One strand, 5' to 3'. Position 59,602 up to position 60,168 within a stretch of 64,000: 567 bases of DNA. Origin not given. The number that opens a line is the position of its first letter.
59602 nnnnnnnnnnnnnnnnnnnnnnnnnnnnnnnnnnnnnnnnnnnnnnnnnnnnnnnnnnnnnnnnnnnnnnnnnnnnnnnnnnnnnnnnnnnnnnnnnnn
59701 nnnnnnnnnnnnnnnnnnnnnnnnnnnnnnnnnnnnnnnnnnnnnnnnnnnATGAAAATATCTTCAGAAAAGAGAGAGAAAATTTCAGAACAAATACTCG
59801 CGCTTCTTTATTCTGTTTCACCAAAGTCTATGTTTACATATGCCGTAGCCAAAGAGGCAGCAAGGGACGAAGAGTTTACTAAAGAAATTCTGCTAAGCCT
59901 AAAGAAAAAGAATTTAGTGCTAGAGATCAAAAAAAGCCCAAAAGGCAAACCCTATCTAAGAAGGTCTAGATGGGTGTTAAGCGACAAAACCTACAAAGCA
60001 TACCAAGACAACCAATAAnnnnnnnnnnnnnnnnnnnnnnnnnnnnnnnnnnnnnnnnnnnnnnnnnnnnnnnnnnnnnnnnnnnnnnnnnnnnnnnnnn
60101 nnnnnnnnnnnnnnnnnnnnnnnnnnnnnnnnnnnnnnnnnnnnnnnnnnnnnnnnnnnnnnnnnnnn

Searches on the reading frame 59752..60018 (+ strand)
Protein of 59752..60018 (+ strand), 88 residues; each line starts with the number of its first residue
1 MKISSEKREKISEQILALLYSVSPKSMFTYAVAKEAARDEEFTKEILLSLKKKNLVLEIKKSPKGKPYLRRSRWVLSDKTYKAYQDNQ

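Call 48: find_encoding_contigs(protein=window:59752-60018:+, flank=2500, max_places=10)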
Protein window:59752-60018:+ (88 aa): 24 contigs read that carry it; 10 places shown.
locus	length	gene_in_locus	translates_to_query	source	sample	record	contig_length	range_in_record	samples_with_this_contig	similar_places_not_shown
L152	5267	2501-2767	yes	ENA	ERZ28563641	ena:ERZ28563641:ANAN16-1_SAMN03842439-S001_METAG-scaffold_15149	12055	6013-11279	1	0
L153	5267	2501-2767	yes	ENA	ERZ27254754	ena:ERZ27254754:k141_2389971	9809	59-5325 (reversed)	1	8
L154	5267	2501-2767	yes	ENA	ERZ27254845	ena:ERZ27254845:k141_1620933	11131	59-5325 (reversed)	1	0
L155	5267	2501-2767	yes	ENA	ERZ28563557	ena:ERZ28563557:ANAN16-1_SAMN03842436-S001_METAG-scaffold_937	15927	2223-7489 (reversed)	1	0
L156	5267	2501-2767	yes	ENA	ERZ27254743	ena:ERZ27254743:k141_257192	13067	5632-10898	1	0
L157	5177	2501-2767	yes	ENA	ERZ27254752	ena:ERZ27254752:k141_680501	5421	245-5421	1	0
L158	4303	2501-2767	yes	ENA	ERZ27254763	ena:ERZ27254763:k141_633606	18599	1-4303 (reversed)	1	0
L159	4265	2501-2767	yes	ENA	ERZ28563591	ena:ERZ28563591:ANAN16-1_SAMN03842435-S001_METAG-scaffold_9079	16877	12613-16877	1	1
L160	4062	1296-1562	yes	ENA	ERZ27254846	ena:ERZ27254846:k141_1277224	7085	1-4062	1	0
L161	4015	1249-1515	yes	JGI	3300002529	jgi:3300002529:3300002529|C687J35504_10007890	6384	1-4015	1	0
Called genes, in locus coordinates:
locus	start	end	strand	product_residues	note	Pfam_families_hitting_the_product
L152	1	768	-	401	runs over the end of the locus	PF01637:ATPase_2 (weak), PF13191:AAA_16, PF00004:AAA (weak), PF13401:AAA_22, PF22703:Cdc6_lid, PF09079:WHD_Cdc6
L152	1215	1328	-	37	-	-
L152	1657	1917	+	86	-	PF05239:PRC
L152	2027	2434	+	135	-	-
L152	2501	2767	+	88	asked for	-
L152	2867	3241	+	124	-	-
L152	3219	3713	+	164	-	-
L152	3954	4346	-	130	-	-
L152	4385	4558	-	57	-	-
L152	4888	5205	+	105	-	-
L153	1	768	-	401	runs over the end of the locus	PF01637:ATPase_2 (weak), PF13191:AAA_16, PF00004:AAA (weak), PF13401:AAA_22, PF22703:Cdc6_lid, PF09079:WHD_Cdc6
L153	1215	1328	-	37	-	-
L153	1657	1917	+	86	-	PF05239:PRC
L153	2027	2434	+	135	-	-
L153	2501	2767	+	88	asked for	-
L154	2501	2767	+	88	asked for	-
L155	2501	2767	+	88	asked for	-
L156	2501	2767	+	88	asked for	-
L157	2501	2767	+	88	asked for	-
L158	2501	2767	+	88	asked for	-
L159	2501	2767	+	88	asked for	-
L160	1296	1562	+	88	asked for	-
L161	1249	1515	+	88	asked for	-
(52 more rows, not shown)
